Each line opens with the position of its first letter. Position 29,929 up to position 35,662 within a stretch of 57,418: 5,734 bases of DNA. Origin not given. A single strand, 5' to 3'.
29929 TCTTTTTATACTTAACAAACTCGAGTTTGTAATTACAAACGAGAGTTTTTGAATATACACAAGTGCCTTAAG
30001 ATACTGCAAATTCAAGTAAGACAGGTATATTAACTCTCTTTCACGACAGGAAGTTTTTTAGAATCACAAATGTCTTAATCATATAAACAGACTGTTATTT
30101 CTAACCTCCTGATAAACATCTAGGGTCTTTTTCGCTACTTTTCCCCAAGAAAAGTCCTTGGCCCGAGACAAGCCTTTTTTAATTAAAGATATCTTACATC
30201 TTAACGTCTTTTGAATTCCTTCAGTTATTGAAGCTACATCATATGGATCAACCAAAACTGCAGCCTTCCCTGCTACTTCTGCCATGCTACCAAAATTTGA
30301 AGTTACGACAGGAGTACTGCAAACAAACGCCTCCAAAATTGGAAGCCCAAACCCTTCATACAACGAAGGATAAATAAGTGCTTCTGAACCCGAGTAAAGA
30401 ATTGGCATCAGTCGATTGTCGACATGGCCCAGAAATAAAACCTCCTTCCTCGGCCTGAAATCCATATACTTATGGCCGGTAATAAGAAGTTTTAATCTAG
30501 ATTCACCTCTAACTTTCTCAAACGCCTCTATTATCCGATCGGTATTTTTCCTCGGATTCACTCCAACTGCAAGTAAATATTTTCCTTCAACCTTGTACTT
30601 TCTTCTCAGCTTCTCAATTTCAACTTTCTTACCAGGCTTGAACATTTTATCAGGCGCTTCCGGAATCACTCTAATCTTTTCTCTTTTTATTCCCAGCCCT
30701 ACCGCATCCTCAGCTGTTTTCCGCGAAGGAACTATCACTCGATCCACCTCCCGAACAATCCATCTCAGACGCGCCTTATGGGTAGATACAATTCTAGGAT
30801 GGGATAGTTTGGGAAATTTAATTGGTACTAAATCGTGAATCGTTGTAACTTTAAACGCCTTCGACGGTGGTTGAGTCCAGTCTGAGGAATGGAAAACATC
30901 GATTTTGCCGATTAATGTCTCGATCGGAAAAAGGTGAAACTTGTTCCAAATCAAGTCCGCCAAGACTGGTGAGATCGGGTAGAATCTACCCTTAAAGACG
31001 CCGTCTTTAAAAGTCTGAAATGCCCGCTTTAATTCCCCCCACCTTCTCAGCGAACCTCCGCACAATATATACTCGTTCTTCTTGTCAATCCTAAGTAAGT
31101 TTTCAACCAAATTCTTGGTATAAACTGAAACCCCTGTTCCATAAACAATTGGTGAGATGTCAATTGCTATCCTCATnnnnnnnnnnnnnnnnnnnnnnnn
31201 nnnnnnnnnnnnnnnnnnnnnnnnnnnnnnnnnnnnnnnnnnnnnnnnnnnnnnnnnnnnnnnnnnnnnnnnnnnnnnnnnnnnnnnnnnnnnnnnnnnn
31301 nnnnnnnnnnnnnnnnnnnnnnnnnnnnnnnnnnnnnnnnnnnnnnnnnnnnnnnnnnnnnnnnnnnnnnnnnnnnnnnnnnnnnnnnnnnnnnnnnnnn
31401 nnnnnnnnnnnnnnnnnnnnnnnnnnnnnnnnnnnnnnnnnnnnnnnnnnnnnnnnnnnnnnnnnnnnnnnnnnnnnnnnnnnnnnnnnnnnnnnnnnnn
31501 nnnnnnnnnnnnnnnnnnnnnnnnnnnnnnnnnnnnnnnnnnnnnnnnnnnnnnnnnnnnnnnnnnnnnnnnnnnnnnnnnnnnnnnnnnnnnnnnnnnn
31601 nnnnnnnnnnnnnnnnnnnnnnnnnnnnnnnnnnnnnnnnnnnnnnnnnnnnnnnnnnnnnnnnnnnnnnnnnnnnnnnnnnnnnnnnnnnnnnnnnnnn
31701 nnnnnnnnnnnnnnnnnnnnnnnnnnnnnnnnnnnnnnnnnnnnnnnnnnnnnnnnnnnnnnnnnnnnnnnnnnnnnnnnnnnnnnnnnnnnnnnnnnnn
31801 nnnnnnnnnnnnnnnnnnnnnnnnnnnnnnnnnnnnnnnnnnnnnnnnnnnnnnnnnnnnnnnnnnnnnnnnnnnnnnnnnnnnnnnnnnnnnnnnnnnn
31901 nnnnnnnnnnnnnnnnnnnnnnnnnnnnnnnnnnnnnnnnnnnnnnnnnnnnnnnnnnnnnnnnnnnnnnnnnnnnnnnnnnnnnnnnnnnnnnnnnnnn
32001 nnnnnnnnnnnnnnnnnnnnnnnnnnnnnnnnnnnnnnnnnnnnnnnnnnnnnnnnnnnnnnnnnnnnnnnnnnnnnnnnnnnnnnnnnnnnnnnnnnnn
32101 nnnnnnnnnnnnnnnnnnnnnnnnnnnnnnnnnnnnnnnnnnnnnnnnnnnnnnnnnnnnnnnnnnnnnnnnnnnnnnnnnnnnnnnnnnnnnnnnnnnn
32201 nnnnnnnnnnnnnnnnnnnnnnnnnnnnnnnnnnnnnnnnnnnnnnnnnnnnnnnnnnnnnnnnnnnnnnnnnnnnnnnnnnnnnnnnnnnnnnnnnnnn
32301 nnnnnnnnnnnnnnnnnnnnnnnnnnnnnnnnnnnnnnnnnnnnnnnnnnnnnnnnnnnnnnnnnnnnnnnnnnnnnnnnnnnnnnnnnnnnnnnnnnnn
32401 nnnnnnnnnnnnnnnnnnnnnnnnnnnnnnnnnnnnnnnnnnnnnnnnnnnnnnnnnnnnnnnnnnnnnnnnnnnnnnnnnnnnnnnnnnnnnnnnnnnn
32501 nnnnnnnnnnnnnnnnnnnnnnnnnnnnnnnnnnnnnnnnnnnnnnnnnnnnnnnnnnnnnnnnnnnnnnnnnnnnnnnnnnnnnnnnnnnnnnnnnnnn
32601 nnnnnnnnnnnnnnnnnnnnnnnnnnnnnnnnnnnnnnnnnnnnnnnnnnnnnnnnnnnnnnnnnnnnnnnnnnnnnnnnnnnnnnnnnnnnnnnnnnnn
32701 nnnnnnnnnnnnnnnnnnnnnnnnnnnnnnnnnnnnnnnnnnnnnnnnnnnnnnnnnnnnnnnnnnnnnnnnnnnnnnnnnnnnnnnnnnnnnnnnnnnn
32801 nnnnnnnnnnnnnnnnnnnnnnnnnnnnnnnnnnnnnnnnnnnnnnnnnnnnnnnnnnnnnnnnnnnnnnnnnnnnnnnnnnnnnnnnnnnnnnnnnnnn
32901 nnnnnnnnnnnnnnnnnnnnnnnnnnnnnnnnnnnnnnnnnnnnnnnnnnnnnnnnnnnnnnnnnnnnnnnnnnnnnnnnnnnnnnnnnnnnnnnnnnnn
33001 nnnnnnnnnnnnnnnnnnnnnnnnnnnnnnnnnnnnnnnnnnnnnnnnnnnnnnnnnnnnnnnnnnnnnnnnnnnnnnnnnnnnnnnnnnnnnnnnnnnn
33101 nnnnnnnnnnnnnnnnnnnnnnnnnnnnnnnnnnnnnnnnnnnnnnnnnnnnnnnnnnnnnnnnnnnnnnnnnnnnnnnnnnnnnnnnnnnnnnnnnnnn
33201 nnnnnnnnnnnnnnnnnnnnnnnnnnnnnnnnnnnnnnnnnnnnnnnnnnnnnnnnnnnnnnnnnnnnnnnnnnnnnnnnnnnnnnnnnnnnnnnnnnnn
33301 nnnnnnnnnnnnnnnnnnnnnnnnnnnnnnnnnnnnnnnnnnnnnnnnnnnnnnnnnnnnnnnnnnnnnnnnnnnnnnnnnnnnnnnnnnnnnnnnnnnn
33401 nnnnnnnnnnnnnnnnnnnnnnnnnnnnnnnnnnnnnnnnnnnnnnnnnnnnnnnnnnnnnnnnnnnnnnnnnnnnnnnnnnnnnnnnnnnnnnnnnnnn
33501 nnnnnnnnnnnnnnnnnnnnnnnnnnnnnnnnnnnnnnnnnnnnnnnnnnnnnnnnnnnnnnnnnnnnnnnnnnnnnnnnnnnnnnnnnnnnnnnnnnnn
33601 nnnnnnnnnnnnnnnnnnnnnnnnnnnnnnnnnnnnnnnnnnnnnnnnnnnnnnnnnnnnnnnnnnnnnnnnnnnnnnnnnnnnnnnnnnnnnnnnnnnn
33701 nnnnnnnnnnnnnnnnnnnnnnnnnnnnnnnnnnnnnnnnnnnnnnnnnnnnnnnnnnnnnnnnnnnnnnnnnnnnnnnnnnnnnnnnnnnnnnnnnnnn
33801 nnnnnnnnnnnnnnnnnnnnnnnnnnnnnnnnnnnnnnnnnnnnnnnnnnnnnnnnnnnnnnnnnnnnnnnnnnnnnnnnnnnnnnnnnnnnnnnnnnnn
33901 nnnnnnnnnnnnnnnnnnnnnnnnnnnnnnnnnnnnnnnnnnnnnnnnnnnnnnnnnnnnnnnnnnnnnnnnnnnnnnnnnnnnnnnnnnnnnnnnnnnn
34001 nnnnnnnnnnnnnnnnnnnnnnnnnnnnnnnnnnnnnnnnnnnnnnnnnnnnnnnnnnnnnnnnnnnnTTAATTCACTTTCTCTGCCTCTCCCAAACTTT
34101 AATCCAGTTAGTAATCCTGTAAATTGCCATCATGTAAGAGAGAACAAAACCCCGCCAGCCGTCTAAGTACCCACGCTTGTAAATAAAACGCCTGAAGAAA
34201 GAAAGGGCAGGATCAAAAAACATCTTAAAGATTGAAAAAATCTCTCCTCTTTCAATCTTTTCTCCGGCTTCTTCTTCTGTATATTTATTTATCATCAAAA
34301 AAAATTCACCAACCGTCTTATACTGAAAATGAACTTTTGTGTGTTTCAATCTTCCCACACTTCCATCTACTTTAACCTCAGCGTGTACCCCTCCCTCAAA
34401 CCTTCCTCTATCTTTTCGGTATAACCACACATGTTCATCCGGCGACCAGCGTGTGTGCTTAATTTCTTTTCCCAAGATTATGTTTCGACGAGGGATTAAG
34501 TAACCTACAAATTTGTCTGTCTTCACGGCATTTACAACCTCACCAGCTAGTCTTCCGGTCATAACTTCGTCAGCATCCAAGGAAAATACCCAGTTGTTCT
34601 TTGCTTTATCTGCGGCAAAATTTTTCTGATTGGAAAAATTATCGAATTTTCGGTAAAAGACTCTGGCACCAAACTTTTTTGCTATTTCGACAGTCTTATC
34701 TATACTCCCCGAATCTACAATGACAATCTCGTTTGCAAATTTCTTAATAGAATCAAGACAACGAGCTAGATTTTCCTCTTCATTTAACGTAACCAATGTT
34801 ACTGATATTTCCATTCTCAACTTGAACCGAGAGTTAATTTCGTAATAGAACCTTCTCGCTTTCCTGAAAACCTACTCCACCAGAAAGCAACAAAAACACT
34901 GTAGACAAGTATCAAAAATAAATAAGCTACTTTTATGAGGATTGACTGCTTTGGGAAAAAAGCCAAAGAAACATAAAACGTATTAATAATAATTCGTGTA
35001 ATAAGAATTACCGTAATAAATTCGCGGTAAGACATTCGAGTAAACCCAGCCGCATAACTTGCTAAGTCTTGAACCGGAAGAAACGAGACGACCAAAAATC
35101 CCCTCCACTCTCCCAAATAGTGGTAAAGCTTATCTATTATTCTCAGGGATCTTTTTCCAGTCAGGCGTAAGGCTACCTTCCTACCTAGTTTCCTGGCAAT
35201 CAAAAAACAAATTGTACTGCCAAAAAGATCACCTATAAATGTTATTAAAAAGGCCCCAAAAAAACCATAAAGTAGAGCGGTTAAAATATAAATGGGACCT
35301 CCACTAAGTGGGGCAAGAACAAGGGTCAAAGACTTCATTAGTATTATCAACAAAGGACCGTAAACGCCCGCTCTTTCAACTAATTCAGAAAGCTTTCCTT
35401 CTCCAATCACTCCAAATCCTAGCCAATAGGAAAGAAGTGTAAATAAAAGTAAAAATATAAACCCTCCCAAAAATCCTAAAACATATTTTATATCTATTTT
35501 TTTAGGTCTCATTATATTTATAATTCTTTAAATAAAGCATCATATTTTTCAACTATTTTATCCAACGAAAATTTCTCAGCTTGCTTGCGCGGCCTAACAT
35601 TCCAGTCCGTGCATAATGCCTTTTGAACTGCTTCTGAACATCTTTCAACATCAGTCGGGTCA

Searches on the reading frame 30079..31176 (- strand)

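Call 88: search_protein_families(library=pfam, proteins=[window:30079-31176:-], max_evalue=0.001)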
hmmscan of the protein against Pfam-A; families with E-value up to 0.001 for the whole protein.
window:30079-31176:- (365 aa): 6 families
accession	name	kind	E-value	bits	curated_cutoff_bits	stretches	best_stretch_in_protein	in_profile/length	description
PF00534.26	Glycos_transf_1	-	2.3e-24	86.3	26.4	1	193-328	8-159/172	Glycosyl transferases group 1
PF13692.12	Glyco_trans_1_4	-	4.7e-22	79.2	27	1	199-325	2-140/142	Glycosyl transferases group 1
PF13439.12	Glyco_transf_4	-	1.3e-14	55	28.5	1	15-172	3-163/170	Glycosyltransferase Family 4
PF13579.12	Glyco_trans_4_4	-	6e-07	30.4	29.7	1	110-172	95-156/158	Glycosyl transferase 4-like domain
PF20706.3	GT4-conflict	-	0.00066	19.2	26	0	262-294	280-312/385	Family 4 Glycosyltransferase in conflict systems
PF00982.27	Glyco_transf_20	-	0.00078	18.7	32.5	0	251-328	359-440/473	Glycosyltransferase family 20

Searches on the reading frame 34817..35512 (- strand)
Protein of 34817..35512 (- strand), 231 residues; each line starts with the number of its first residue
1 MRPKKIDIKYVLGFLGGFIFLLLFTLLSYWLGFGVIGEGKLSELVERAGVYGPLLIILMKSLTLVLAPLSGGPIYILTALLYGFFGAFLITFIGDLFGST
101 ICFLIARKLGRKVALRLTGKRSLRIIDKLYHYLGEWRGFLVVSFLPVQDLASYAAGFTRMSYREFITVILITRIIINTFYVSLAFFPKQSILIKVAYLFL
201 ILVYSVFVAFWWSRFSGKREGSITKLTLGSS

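Call 5: search_protein_families(library=pfam, proteins=[window:34817-35512:-], max_evalue=0.001)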
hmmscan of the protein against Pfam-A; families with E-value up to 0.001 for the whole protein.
window:34817-35512:- (231 aa): 1 family
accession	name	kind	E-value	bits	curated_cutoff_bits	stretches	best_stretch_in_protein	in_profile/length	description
PF09335.16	VTT_dom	-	2.7e-17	63.8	33.9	1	73-183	5-120/123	VTT domain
